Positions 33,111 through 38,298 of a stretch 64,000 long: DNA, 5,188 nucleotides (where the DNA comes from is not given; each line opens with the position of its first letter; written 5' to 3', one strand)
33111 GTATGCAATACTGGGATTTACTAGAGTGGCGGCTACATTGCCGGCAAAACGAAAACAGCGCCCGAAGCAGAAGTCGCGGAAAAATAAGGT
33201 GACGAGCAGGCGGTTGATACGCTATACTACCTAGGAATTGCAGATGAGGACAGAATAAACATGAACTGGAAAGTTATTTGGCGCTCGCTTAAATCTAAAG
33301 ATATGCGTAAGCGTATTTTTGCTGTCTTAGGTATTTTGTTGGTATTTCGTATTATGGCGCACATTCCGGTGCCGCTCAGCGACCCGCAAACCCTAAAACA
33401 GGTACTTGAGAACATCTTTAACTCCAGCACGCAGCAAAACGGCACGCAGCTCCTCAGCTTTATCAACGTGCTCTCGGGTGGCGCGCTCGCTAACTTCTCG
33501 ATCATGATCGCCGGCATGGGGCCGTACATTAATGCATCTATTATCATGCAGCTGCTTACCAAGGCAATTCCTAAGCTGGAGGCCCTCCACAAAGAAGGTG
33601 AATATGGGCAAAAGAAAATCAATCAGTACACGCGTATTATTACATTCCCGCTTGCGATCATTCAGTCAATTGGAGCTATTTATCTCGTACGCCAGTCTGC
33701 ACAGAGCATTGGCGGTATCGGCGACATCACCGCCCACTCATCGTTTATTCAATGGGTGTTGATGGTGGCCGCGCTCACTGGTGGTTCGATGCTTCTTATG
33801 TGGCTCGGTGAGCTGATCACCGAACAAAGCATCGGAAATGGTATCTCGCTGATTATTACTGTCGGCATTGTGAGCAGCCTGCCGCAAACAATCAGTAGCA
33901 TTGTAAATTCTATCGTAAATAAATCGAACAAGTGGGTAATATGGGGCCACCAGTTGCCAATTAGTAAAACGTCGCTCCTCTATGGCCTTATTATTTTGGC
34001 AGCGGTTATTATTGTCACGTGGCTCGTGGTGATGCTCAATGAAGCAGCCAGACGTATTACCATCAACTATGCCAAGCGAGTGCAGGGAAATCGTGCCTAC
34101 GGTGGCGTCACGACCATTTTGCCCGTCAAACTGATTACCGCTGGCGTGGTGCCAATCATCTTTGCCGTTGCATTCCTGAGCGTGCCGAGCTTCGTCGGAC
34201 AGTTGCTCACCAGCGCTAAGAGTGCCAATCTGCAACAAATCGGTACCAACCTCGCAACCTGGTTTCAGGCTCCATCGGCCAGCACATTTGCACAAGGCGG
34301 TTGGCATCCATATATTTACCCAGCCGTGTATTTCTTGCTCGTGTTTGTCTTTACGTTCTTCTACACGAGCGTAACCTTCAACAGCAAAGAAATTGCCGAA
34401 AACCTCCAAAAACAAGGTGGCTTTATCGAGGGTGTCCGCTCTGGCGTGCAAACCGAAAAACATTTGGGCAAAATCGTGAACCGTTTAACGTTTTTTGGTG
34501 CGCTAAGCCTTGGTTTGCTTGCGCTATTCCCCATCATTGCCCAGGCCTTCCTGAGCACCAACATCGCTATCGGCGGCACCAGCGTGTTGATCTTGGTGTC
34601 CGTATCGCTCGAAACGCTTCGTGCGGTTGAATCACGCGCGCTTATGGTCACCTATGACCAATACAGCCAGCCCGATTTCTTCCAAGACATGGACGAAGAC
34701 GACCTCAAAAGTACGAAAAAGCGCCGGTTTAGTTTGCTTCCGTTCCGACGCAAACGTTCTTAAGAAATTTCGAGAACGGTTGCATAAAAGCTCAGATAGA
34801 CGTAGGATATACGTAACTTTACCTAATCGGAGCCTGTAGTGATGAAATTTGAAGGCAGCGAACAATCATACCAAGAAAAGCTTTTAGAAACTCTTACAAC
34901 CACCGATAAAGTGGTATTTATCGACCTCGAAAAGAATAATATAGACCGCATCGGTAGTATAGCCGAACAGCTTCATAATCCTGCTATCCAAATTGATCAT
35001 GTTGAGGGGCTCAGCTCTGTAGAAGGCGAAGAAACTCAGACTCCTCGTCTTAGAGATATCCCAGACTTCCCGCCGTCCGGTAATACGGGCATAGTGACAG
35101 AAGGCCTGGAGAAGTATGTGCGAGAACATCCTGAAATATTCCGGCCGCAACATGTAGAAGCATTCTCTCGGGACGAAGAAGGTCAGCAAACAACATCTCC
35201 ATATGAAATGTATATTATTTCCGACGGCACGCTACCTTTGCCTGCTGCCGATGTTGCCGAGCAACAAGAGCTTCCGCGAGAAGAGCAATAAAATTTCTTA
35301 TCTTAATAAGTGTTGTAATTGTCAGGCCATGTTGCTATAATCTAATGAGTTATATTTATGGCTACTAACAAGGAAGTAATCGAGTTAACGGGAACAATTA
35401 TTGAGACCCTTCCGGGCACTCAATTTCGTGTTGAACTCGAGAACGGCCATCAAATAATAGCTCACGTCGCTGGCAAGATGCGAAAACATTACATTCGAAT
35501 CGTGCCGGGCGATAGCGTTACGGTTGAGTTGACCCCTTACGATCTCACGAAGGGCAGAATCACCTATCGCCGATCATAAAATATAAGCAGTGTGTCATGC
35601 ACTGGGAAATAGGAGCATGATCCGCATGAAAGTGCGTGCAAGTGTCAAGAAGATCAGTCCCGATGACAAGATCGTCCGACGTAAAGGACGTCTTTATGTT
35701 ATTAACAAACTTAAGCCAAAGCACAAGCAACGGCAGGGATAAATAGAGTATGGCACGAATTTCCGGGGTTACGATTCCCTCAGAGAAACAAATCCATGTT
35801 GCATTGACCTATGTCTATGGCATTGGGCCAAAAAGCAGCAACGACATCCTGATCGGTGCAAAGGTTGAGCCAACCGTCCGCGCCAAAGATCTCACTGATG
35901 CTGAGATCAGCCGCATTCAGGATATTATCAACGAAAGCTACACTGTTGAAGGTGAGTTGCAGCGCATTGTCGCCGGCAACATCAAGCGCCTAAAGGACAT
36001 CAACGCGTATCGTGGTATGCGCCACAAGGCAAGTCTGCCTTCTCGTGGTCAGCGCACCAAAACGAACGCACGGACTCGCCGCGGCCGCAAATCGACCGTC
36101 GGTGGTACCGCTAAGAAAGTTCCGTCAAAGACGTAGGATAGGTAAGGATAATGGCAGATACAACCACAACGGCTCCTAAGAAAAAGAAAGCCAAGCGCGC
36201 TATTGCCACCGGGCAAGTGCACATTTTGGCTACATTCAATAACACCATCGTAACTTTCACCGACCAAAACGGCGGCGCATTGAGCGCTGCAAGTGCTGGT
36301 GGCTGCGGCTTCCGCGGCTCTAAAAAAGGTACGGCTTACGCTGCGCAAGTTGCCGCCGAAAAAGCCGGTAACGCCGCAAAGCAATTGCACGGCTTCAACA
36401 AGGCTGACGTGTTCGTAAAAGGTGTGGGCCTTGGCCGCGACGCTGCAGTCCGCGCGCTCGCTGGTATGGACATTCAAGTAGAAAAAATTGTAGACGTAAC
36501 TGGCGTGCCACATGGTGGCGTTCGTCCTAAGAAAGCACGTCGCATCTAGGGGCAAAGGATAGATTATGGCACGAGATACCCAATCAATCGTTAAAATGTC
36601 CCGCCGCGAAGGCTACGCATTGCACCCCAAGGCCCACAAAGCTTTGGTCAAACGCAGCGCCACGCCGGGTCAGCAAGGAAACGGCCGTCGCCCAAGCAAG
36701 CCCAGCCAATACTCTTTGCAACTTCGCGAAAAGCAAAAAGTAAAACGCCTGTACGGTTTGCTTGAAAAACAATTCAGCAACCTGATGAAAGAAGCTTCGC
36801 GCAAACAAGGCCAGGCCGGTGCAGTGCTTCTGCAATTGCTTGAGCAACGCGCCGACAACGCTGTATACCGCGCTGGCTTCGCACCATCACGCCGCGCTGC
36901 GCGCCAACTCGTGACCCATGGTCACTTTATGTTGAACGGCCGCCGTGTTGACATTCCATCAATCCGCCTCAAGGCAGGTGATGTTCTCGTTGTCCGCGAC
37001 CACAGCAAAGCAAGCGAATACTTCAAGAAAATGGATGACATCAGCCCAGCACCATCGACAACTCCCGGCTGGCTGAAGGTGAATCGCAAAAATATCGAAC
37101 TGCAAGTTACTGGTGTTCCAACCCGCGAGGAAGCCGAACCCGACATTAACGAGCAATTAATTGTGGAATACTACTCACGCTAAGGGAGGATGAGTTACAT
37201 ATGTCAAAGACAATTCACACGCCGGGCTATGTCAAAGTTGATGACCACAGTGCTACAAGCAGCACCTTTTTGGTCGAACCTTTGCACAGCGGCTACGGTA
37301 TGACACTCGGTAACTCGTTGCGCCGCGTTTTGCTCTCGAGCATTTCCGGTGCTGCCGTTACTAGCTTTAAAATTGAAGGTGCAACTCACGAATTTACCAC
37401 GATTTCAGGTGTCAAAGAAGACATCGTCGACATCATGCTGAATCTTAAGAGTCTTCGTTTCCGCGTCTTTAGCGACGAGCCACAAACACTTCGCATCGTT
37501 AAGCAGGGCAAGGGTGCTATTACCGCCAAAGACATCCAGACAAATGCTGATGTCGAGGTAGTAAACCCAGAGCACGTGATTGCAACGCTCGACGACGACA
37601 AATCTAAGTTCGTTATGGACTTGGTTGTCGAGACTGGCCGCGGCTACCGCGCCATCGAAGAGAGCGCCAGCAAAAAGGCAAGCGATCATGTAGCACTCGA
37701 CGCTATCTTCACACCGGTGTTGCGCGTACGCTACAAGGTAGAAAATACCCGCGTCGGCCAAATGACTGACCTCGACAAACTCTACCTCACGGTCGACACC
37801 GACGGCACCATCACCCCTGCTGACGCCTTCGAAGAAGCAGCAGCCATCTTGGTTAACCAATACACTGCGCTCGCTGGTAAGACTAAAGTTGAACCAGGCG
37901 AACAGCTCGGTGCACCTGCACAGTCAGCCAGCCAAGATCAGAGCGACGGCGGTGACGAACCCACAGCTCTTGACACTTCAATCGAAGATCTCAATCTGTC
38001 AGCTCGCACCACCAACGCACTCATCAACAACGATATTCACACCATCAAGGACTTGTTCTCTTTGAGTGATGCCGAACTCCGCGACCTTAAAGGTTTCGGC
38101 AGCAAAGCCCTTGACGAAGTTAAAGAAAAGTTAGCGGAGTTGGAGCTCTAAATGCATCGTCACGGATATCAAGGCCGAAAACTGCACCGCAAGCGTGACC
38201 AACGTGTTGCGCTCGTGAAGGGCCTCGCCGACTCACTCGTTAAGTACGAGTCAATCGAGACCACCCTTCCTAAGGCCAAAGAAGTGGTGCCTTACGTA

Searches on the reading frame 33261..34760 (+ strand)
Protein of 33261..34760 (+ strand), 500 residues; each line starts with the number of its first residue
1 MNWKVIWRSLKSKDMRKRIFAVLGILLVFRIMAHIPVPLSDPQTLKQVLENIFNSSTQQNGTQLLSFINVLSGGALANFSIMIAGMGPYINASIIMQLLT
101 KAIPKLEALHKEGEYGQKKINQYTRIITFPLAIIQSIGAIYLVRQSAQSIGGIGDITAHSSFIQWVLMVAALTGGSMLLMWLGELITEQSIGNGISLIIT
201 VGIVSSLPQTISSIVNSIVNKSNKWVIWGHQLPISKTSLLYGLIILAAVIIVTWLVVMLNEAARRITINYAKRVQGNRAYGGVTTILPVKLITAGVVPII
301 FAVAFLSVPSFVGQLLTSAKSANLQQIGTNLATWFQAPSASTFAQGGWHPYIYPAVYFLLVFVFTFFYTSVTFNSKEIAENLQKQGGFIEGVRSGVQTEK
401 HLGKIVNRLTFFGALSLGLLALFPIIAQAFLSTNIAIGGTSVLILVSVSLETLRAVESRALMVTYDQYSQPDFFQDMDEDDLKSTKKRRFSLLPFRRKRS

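Call 7: search_protein_families(library=pfam, proteins=[window:33261-34760:+], max_evalue=0.01)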
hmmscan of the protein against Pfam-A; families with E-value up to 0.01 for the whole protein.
window:33261-34760:+ (500 aa): 1 family
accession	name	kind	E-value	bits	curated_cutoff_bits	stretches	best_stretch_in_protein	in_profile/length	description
PF00344.25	SecY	-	2.1e-96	323.4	32.2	1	80-453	1-306/306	SecY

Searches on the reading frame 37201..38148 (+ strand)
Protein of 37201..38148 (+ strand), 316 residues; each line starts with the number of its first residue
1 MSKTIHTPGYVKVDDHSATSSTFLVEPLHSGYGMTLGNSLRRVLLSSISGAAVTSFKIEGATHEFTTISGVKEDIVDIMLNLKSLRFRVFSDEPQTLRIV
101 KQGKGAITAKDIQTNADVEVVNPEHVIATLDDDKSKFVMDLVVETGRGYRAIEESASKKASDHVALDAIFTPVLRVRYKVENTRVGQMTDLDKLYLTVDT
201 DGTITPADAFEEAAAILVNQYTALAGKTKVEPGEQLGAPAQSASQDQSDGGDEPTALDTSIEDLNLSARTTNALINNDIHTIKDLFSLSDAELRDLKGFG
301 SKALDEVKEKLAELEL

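Call 8: search_protein_families(library=pfam, proteins=[window:37201-38148:+], max_evalue=0.01)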
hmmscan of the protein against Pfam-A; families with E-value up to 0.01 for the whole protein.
window:37201-38148:+ (316 aa): 5 families
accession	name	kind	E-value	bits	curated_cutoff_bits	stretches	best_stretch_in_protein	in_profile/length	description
PF01000.31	RNA_pol_A_bac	-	1e-28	100.4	33.9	1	57-171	2-119/119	RNA polymerase Rpb3/RpoA insert domain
PF01193.29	RNA_pol_L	-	1.8e-22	79.3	24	1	26-220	1-73/74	RNA polymerase Rpb3/Rpb11 dimerisation domain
PF03118.21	RNA_pol_A_CTD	-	1.2e-18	67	23.8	1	253-313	7-67/67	Bacterial RNA polymerase, alpha chain C terminal domain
PF13656.11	RNA_pol_L_2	-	0.0002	21.4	27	0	192-224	40-72/75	RNA polymerase Rpb3/Rpb11 dimerisation domain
PF14520.12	HHH_5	-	0.00067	20.5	27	1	270-312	14-56/57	Helix-hairpin-helix domain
